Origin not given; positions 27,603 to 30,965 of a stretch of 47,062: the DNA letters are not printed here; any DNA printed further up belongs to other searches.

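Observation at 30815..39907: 3030-aa ORF carries both double-psi beta-barrel signatures of a cellular-type RNA polymerase: candidate single-polypeptide, virion-delivered RNAP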

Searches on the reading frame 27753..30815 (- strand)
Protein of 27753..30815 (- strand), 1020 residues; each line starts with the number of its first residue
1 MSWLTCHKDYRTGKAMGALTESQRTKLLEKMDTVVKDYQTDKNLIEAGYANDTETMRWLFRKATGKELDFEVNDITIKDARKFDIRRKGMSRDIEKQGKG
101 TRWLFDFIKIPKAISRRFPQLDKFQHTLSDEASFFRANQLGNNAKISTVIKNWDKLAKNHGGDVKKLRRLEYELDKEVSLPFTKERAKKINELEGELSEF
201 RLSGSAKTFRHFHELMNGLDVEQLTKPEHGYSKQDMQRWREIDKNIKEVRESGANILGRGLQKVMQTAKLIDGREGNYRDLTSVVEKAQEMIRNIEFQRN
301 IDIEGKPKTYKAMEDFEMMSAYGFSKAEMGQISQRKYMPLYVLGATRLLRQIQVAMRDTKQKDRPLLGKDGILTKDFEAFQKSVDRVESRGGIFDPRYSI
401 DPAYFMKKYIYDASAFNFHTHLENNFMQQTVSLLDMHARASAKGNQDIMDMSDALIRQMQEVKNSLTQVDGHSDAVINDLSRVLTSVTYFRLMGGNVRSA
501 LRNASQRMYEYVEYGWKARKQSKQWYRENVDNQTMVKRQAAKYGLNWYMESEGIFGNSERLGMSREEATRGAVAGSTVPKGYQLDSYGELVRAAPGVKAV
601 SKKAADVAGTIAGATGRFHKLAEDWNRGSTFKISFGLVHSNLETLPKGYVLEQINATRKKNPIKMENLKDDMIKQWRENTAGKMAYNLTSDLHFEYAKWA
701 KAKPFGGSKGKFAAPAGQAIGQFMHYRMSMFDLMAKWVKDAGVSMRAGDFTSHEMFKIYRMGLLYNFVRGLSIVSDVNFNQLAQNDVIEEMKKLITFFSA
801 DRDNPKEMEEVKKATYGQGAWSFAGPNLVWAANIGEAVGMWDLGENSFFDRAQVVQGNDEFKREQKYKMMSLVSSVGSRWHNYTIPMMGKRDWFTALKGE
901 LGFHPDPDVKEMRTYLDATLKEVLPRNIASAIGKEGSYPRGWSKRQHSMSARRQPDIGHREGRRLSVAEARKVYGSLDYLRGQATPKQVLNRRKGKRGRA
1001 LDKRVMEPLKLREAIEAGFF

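Call 9: search_protein_families(library=phrogs, proteins=[window:27753-30815:-], max_evalue=0.001)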
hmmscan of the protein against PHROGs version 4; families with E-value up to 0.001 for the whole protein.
window:27753-30815:- (1020 aa): 0 families

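Call 10: search_protein_families(library=pfam, proteins=[window:27753-30815:-], max_evalue=0.01)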
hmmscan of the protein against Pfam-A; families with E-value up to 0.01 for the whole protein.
window:27753-30815:- (1020 aa): 0 families

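Call 121: search_solved_structures(query=A4, max_evalue=1, show_alignments=1)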
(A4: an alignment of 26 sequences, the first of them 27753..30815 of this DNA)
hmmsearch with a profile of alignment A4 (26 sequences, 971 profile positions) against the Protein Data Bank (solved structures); distinct sequences matched with E-value up to 1: 0.

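Call 122: search_protein_families(library=pfam, alignment_id=A4, max_evalue=0.01)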
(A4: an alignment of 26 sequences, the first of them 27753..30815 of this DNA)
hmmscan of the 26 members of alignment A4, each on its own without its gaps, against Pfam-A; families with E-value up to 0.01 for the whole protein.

A. member 1, window:27753-30815:- (1020 aa): 0 families

B. families by the number of members that match (of 26 scanned): 1 family
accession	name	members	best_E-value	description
PF04495.20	GRASP55_65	1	0.0089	GRASP55/65 PDZ-like domain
